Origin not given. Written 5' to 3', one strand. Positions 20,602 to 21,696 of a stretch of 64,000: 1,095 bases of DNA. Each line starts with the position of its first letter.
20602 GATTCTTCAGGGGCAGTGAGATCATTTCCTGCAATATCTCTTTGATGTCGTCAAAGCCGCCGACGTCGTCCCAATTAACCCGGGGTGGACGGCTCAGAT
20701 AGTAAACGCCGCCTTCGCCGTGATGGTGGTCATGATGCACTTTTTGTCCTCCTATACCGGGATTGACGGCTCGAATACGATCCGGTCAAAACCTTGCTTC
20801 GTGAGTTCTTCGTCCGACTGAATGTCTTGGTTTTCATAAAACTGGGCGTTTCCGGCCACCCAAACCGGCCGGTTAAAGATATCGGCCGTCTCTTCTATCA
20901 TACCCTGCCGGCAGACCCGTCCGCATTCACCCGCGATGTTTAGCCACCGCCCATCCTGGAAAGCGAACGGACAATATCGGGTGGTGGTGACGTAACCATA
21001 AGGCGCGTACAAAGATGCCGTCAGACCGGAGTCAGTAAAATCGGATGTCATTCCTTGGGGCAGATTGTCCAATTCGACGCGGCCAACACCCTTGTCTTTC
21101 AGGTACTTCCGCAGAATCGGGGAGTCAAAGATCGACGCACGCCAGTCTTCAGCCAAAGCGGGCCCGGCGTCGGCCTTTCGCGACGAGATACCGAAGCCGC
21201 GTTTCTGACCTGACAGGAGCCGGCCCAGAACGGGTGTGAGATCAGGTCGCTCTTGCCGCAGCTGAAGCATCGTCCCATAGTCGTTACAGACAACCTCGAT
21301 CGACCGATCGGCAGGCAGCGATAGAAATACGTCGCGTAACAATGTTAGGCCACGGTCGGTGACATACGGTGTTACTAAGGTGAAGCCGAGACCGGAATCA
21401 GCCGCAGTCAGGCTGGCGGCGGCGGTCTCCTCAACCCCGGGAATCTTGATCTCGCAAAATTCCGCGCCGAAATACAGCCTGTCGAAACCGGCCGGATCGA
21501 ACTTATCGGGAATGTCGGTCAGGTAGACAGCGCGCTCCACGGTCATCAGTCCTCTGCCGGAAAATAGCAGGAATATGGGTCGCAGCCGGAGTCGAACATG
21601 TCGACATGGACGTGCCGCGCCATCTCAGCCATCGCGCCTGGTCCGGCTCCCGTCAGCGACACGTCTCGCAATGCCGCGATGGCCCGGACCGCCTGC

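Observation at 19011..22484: Compact five-gene operon: two U32 paralogs, a pseudo-AAA+ protein, a Cys/His-rich mini-protein and a nitroreductase; possible uncharacterised O2-independent hydroxylation/modification system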

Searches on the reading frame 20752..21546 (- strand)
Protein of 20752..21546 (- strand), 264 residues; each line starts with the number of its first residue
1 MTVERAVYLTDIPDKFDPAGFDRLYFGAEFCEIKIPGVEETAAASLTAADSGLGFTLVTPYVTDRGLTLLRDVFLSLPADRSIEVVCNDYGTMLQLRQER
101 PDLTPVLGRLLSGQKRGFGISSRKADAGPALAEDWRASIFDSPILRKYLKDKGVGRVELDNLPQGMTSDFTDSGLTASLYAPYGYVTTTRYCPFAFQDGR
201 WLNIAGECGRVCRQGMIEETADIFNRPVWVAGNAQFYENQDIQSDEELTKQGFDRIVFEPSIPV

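Call 3: search_protein_families(library=pfam, proteins=[window:20752-21546:-], max_evalue=0.1)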
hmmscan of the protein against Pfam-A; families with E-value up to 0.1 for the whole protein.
window:20752-21546:- (264 aa): 0 families

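Call 4: search_protein_families(library=ncbifam, proteins=[window:20752-21546:-], max_evalue=0.1)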
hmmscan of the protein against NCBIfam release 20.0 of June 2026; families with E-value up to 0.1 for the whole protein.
window:20752-21546:- (264 aa): 0 families

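Call 6: search_solved_structures(query=window:20752-21546:-, max_evalue=10, show_alignments=2)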
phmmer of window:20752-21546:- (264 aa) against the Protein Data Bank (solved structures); distinct sequences matched with E-value up to 10: 2.
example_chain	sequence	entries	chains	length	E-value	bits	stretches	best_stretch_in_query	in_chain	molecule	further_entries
6usc_A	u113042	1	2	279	0.92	11.7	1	144-189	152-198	Intelectin-1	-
4wmq_A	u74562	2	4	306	1.1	11.5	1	144-189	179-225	Intelectin-1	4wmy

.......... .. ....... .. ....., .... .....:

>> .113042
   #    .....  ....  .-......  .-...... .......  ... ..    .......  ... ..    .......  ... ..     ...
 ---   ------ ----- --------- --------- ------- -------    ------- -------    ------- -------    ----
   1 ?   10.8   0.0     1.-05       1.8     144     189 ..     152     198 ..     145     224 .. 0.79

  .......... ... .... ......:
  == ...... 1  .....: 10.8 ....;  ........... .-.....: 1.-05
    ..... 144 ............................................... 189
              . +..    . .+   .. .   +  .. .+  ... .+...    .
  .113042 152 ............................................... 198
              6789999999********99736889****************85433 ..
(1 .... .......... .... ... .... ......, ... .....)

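Call 9: find_homologous_proteins(query=window:20752-21546:-)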
Query window:20752-21546:- (264 aa): 553 proteins with E <= 0.001 among 1662 candidates; the best 120 are listed.
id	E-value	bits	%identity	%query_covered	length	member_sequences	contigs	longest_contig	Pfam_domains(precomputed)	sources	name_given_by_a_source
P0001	2.1e-176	602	100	100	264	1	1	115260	-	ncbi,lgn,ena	-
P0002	3.1e-154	530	89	99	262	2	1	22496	-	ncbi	-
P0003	3.0e-136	471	77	99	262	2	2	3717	-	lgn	-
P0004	4.5e-128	444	74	99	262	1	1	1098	-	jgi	jgi:hypothetical protein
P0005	7.6e-126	437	72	99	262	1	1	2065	-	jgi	jgi:hypothetical protein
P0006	4.8e-96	339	57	100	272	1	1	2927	-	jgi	jgi:hypothetical protein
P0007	2.1e-90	320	56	99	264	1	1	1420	-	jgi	-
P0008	3.1e-90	320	57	99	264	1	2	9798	-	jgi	jgi:hypothetical protein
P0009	7.6e-90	319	54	99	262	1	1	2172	-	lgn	-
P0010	3.6e-89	316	55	99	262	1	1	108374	-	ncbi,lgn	-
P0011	1.6e-88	314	55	99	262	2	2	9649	-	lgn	-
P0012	4.3e-88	313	55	99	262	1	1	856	-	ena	-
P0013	5.0e-88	313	56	99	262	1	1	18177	-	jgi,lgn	jgi:hypothetical protein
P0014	6.3e-88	312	55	99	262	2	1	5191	-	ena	-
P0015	9.2e-86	305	54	99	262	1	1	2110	-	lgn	-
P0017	1.8e-84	301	52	99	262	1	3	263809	-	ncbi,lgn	-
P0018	5.2e-84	299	53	99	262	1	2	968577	-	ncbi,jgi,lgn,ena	ncbi:MAG: hypothetical protein WC891_04545 [Actinomycetota bacterium]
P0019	3.5e-68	248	46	99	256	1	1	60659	-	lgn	-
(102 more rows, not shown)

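Call 10: find_encoding_contigs(protein=P0001, flank=10000, max_places=3)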
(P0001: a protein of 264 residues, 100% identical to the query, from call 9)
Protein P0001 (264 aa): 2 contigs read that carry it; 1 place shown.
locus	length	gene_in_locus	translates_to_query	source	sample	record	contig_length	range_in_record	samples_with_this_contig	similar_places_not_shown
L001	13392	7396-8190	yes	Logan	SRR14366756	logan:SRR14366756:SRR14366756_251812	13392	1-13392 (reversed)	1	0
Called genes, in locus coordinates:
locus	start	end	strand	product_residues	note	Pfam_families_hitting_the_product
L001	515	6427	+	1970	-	PF22148:Fervidolysin_NPro-like, PF00082:Peptidase_S8, PF18911:PKD_4 (weak), PF00801:PKD (weak), PF18911:PKD_4 (weak), PF00801:PKD, PF18911:PKD_4, PF00801:PKD, +5 more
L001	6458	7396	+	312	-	PF01136:Peptidase_U32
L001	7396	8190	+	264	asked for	-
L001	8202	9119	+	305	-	PF00004:AAA, PF17862:AAA_lid_3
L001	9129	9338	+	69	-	-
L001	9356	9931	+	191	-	PF00881:Nitroreductase, PF14512:TM1586_NiRdase (weak)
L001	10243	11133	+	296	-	PF12849:PBP_like_2, PF13531:SBP_bac_11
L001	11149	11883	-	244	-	PF00106:adh_short, PF08659:KR (weak), PF13561:adh_short_C2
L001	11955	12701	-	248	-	PF01061:ABC2_membrane, PF12679:ABC2_membrane_2 (weak), PF12698:ABC2_membrane_3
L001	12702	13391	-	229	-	?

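Call 11: find_encoding_contigs(protein=P0018, flank=10000, max_places=3)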
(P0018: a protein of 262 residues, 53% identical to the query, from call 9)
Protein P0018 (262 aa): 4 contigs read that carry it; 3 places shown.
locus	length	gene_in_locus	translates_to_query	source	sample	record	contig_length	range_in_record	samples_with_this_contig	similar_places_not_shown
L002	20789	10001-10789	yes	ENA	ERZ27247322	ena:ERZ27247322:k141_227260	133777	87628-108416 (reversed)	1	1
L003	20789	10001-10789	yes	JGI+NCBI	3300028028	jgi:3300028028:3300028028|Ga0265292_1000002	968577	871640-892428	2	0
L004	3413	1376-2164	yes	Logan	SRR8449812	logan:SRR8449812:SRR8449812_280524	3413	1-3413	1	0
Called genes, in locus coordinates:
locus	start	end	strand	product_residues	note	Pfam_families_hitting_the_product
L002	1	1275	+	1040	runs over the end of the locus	PF17757:UvrB_inter, PF02559:CarD_TRCF_RID, PF00270:DEAD, PF04851:ResIII (weak), PF00271:Helicase_C, PF03461:TRCF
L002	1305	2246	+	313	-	PF13623:SurA_N_2, PF13624:SurA_N_3, PF09312:SurA_N, PF13145:Rotamase_2, PF00639:Rotamase, PF13616:Rotamase_3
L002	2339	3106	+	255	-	PF01503:PRA-PH (faint), PF03819:MazG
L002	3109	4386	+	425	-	PF03952:Enolase_N, PF00113:Enolase_C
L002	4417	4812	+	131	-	PF04977:DivIC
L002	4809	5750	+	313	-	PF02541:Ppx-GppA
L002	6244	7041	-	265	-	PF12679:ABC2_membrane_2, PF12730:ABC2_membrane_4 (weak), PF10920:DUF2705 (weak)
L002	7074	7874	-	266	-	PF12679:ABC2_membrane_2, PF13346:ABC2_membrane_5 (weak)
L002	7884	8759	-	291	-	PF00005:ABC_tran, PF13304:AAA_21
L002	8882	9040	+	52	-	PF04945:YHS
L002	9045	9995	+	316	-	PF01136:Peptidase_U32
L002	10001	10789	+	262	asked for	-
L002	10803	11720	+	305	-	PF00004:AAA, PF17862:AAA_lid_3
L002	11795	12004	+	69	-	-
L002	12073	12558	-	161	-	PF01371:Trp_repressor, PF13936:HTH_38 (weak), PF13384:HTH_23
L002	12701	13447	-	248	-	PF01061:ABC2_membrane, PF12679:ABC2_membrane_2 (weak), PF12698:ABC2_membrane_3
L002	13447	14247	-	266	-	PF00005:ABC_tran, PF13175:AAA_15 (faint), PF13304:AAA_21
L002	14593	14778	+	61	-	-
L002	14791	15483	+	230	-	PF00528:BPD_transp_1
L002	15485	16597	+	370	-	PF00005:ABC_tran, PF13304:AAA_21 (faint), PF08402:TOBE_2, PF03459:TOBE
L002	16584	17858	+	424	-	PF03453:MoeA_N, PF00994:MoCF_biosynth, PF03454:MoeA_C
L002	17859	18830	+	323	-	PF04055:Radical_SAM, PF06463:Mob_synth_C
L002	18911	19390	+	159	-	PF01967:MoaC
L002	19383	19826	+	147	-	PF03473:MOSC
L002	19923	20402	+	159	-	PF00994:MoCF_biosynth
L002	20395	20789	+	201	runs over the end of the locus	-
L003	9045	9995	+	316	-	PF01136:Peptidase_U32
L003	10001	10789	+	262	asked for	-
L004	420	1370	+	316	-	PF01136:Peptidase_U32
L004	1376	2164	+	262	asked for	-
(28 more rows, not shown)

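Call 15: find_related_loci(query=A1, collection=genome_contigs, flank=10000)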
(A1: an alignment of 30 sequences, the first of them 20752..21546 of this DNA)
Query A1 (264 aa) in genome_contigs; peptide patterns used: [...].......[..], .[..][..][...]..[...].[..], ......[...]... (x = any residue, [..] = any of these).
599 stretches matched a pattern (row limit reached: there are more); 514 encode a relative of the query (tblastn E <= 1e-3); the best 80 are kept; 80 distinct loci.
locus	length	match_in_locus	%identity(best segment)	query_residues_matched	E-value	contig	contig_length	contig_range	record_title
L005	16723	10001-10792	89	1-264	2e-158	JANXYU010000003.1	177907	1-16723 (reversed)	MAG: Actinobacteria bacterium isolate GL140_3_metabat_86 GL140_3_k141_622127, whole genome shotgun sequence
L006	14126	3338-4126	42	3-264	1e-67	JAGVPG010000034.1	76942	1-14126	MAG: Actinomycetota bacterium isolate DeMMO3_18 c_000000052088, whole genome shotgun sequence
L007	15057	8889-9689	35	3-264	1e-50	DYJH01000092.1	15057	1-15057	MAG TPA_asm: Desulfonema limicola isolate FI88_41_9 Afr_mines_FI88_1367_length_15057_cov_3_556059, whole genome shotgun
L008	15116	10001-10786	42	3-263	4e-49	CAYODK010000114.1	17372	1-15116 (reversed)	MAG TPA_asm: uncultured Verrucomicrobiota bacterium isolate binchicken_co22_230 genome assembly, contig: NODE_3474_lengt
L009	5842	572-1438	34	1-264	7e-49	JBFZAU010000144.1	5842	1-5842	MAG: Candidatus Omnitrophota bacterium isolate PPR_0475 k121_7020075, whole genome shotgun sequence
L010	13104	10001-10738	39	21-264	4e-48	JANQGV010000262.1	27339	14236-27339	MAG: Thermodesulfobacteriota bacterium isolate PL23b_bin.63 k99_84302, whole genome shotgun sequence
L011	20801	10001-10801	33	3-264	1e-47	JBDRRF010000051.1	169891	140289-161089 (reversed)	MAG: Pseudomonadota bacterium isolate MEGAHIT-group-2.86 k141_613652, whole genome shotgun sequence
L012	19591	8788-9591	38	3-263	1e-47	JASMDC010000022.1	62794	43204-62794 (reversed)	MAG: Candidatus Undinarchaeales archaeon isolate ETNP3_MAG_31 NODE_22_length_62794_cov_5.596824, whole genome shotgun se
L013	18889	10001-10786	36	3-263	1e-47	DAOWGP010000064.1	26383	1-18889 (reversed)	MAG TPA_asm: Candidatus Omnitrophota bacterium isolate CSMAG_1994 CSMAG_1994_k141_4485422_length_26383_cov_55.2670, whol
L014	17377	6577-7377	37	1-264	4e-47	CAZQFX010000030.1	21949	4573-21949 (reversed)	MAG TPA_asm: uncultured Actinomycetota bacterium isolate SRP257756_co1_219 genome assembly, contig: NODE_1850_length_219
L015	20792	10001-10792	38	3-264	2e-46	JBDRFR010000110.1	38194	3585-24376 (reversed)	MAG: Nanoarchaeota archaeon isolate MEGAHIT-group-1.382 k141_8349723, whole genome shotgun sequence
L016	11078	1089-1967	37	1-263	1e-46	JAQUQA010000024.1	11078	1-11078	MAG: Candidatus Omnitrophota bacterium isolate STD1_39 NODE_16418_length_11078_cov_5.224728_Sandtown_D1, whole genome sh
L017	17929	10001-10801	37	3-264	1e-46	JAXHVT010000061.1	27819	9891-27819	MAG: Actinomycetota bacterium isolate MAG84_tar_biofilm MAG84_61, whole genome shotgun sequence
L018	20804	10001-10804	38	3-263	1e-45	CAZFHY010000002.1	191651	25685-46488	MAG TPA_asm: Candidatus Undinarchaeota archaeon isolate SRP077602_co2_57 genome assembly, contig: NODE_48_length_191651_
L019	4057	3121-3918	36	3-264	1e-45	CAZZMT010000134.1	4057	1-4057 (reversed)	MAG TPA_asm: uncultured Candidatus Bathyarchaeia archaeon isolate binchicken_co25_93 genome assembly, contig: k141_16362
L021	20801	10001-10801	38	1-264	2e-45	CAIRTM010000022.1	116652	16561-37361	MAG: uncultured delta proteobacterium isolate LaPlata_bin-1461 genome assembly, contig: bin-1461:022/149, whole genome s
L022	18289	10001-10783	38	4-263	3e-45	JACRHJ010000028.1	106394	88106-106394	MAG: Nitrospirae bacterium isolate NC_groundwater_1774_Pr3_B-0.1um_61_24 SR-2_scaffold_141_1713736, whole genome shotgun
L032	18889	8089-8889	36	1-264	2e-43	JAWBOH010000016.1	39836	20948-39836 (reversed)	MAG: Candidatus Bathyarchaeia archaeon isolate HHBFW-2_201803_bins_195 HHBFW-2_201803_bins_195_scaffold_16, whole genome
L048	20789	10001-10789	37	3-264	3e-42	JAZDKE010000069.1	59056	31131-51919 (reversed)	MAG: Chloroflexota bacterium isolate MEGAHIT-group-0.520 k141_4248563, whole genome shotgun sequence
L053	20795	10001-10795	32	1-264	1e-41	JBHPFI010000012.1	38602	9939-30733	Candidatus Omnitrophota bacterium isolate SAG AM-311-J02 NODE_12_length_38602_cov_28.975562, whole genome shotgun sequen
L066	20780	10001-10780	34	4-264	1e-40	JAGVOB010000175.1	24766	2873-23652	MAG: Candidatus Omnitrophota bacterium isolate DeMMO3_15 c_000000089305, whole genome shotgun sequence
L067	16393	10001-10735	38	23-264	1e-40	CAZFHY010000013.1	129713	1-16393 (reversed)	MAG TPA_asm: Candidatus Undinarchaeota archaeon isolate SRP077602_co2_57 genome assembly, contig: NODE_140_length_129713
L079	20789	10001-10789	34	3-264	4e-40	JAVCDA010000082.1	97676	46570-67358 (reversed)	MAG: Candidatus Saelkia tenebricola isolate MAG_3300035698_749 Ga0374944_490845, whole genome shotgun sequence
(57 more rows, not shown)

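Call 20: search_protein_families(library=pfam, proteins=[L018:7608-8978:+, L053:6508-7596:+, L032:5441-7009:+, L032:4204-5442:+, L066:10784-12199:+, L067:7371-8780:+, L048:10848-11651:-, L079:4078-5427:+, L021:11792-12976:+, L021:9071-9964:+], max_evalue=0.001)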
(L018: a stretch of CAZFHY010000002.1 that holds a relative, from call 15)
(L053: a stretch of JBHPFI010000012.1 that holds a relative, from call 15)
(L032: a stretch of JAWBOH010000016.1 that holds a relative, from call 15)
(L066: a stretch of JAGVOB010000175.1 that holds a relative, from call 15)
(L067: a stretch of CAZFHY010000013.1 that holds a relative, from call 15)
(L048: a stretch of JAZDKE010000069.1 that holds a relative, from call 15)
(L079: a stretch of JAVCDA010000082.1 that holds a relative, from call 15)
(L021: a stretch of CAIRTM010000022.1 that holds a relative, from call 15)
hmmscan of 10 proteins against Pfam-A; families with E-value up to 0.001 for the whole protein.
L018:7608-8978:+ (457 aa): 2 families
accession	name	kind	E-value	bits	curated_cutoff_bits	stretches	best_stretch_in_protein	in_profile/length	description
PF23545.1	Zn_ribbon_HMPTM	-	1.8e-16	59.8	27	1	13-54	2-43/45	HMPTM N-terminal zinc ribbon domain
PF04055.27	Radical_SAM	-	2.4e-14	54.3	29.5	1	90-241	3-165/166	Radical SAM superfamily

L053:6508-7596:+ (363 aa): 2 families
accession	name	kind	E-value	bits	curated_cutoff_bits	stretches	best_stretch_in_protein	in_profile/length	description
PF04055.27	Radical_SAM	-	1.3e-27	97.4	29.5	1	49-195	2-164/166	Radical SAM superfamily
PF13353.11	Fer4_12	-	0.00048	20.9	22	0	51-154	12-123/137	4Fe-4S single cluster domain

L032:5441-7009:+ (523 aa): 1 family
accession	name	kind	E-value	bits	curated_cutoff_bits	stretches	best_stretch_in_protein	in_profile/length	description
PF01565.28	FAD_binding_4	-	6.6e-22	78.2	26.4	1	52-189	1-138/139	FAD binding domain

L032:4204-5442:+ (413 aa): 2 families
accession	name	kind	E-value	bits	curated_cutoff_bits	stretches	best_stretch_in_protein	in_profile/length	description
PF02754.22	CCG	-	3.4e-31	107.6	20.6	2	151-233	2-85/85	Cysteine-rich domain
PF13183.11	Fer4_8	-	9.4e-05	23.3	27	1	11-90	2-65/68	4Fe-4S dicluster domain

L066:10784-12199:+ (472 aa): 3 families
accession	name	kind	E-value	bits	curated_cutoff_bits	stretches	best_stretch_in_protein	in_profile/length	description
PF04055.27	Radical_SAM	-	6.5e-27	95.2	29.5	1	201-362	1-165/166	Radical SAM superfamily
PF02310.24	B12-binding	-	1.1e-16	61.2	32.1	1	23-137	7-120/121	B12 binding domain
PF19864.5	Radical_SAM_N2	-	0.00014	21.7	29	1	98-146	85-130/151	Radical SAM proteins, N-terminal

L067:7371-8780:+ (470 aa): 1 family
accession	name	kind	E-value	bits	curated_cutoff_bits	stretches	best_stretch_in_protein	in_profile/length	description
PF01041.23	DegT_DnrJ_EryC1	-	2.9e-76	257.5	19.8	2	94-268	25-200/360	DegT/DnrJ/EryC1/StrS aminotransferase family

L048:10848-11651:- (268 aa): 1 family
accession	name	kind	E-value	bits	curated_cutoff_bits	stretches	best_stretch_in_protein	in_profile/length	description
PF01012.27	ETF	-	1.9e-36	126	26.7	1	43-218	12-180/181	Electron transfer flavoprotein domain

L079:4078-5427:+ (450 aa): 10 families
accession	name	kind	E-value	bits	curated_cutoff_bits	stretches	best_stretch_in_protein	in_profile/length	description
PF01593.30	Amino_oxidase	-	2.8e-17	63.6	19.8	1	21-446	1-442/443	Flavin containing amine oxidoreductase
PF13450.12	NAD_binding_8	-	5.6e-15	55.8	21.9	1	16-77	1-64/68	NAD(P)-binding Rossmann-like domain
PF01266.30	DAO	-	3e-10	40.6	27.9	1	14-47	2-35/353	FAD dependent oxidoreductase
PF00890.30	FAD_binding_2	-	1.8e-06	27.8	20.4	1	14-48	2-36/414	FAD binding domain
PF01494.25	FAD_binding_3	-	1.2e-05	25.1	22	1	13-51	3-41/349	FAD binding domain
PF03486.20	HI0933_like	-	1.4e-05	25.2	50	0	14-47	3-36/244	HI0933-like protein Rossmann domain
PF01946.23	Thi4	-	3.8e-05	23.5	26.2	1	5-48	11-55/235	Thi4 family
PF12831.13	FAD_oxidored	-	0.00011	22.1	27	1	14-50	2-38/416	FAD dependent oxidoreductase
PF07992.20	Pyr_redox_2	-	0.00016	21.7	26.1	1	12-46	143-177/291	Pyridine nucleotide-disulphide oxidoreductase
PF00070.33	Pyr_redox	-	0.00022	22.1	22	0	14-47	2-35/82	Pyridine nucleotide-disulphide oxidoreductase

L021:11792-12976:+ (395 aa): 3 families
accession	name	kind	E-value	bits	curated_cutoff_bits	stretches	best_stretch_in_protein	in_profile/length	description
PF01556.23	DnaJ_C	-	2.6e-37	128.6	26.6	1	134-343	2-152/152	DnaJ C terminal domain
PF00226.36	DnaJ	-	3.2e-24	85.3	27.8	1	18-80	1-63/63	DnaJ domain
PF00684.25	DnaJ_CXXCXGXG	-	1.7e-06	28.6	32.7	1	160-217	1-65/65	DnaJ central domain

L021:9071-9964:+ (298 aa): 1 family
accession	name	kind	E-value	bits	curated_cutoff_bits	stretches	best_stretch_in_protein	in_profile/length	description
PF04055.27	Radical_SAM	-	1.9e-14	54.6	29.5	1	70-231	3-166/166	Radical SAM superfamily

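Call 21: predict_structure(alignment_id=A1)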
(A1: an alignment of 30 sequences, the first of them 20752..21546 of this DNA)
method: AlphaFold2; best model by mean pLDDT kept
length: 264 residues; sequences in the alignment: 30
mean_pLDDT: 90.6   pTM: 0.89
mean pLDDT of the five models: 90.6, 90.4, 89.1, 88.9, 87.8
residues with pLDDT >= 90: 200; 70-90: 48; 50-70: 15; < 50: 1
segments of 3 or more residues with pLDDT < 50: none
pLDDT, mean of each block of 10 residues (from residue 1): 94 92 95 92 95 97 93 92 93 96 96 85 91 92 94 96 94 95 87 77 66 75 92 90 96 97 80
secondary structure, 60 per line:
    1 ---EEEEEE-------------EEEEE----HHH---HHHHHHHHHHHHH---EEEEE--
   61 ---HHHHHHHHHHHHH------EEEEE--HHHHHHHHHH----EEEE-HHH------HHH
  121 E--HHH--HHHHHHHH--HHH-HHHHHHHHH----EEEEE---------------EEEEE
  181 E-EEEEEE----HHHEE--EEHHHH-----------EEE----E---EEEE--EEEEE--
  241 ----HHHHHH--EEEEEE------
elements in order: E4-9 E23-27 H38-50 E54-58 H64-76 E83-87 H90-99 E104-107 H129-136 H143-151 E156-160 E176-181 E183-188 H202-205 E217-219 E228-231 E234-238 H245-250 E253-258

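Call 27: fold_search(model_id=the predicted structure, library=pdb)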
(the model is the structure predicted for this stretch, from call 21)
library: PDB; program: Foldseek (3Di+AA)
matches with E <= 10: 1452; with E <= 0.001: 11
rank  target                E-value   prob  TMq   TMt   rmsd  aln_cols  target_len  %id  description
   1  5d88                  7.0e-05  1.00  0.46  0.48   8.3       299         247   15  The Structure of the U32 Peptidase Mk0906 (released 2015-12-02)
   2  8p8s                  1.3e-04  0.98  0.32  0.25  14.2       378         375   11  Recombinant Ym2 crystal structure (released 2024-01-17)
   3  6inx                  1.9e-04  0.99  0.37  0.30  11.6       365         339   10  Structural insights into a novel glycoside hydrolase family 18 N-acetylglucosaminidase from Paenibacillus barengoltzii (released 2019-10-30)
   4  1e9l                  3.3e-04  0.96  0.32  0.24  15.3       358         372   13  The crystal structure of novel mammalian lectin Ym1 suggests a saccharide binding site (released 2001-03-01)
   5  3fy1_A                3.5e-04  0.96  0.32  0.24  15.7       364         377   13  The Acidic Mammalian Chitinase catalytic domain in complex with methylallosamidin (released 2009-03-10)
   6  5wvg_A                4.7e-04  0.92  0.29  0.23  13.9       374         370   10  Crystal structure of a mutant insect group III chitinase complex with (GlcNAc)5 (CAD1-E647L-(GlcNAc)5 ) from Ostrinia  (released 2017-12-27)
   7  4wjx                  5.3e-04  0.93  0.31  0.24  15.0       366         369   10  Crystal structure of human chitotriosidase-1 catalytic domain at 1.0 A resolution (released 2015-07-08)
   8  6jjr                  5.7e-04  0.92  0.31  0.24  15.1       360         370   10  Crystal structure of human chitotriosidase-1 (hChit1) catalytic domain in complex with compound 2-8-14 (released 2020-02-19)
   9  4ay1_A                6.0e-04  0.99  0.38  0.30  11.0       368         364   11  Human YKL-39 is a pseudo-chitinase with retained chitooligosaccharide binding properties (released 2012-08-08)
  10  4wkf_A                6.4e-04  0.92  0.31  0.24  15.1       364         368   10  Crystal structure of human chitotriosidase-1 catalytic domain in complex with chitobiose (2.5mM) at 1.10 A resolution (released 2015-07-08)
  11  5wvh_A                6.8e-04  0.97  0.34  0.26  12.6       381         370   11  Crystal structure of an insect group III chitinase complex with (GlcNAc)6 (CAD2-(GlcNAc)6 ) from Ostrinia furnacalis (released 2017-12-27)
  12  8xiv                  1.0e-03  0.99  0.41  0.38  12.2       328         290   12  Production of D-psicose (released 2024-12-25)
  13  3alf                  1.2e-03  0.80  0.29  0.23  14.9       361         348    9  Crystal Structure of Class V Chitinase from Nicotiana tobaccum (released 2011-03-23)
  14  6jmb_A                1.2e-03  0.87  0.31  0.24  15.1       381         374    9  Crystal structure of Ostrinia furnacalis Group IV chitinase in complex with allosamidin (released 2020-03-11)
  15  5nr8                  1.3e-03  0.84  0.30  0.23  15.3       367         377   11  Crystal structure of human chitotriosidase-1 (hCHIT) catalytic domain in complex with compound 7a (released 2018-02-21)
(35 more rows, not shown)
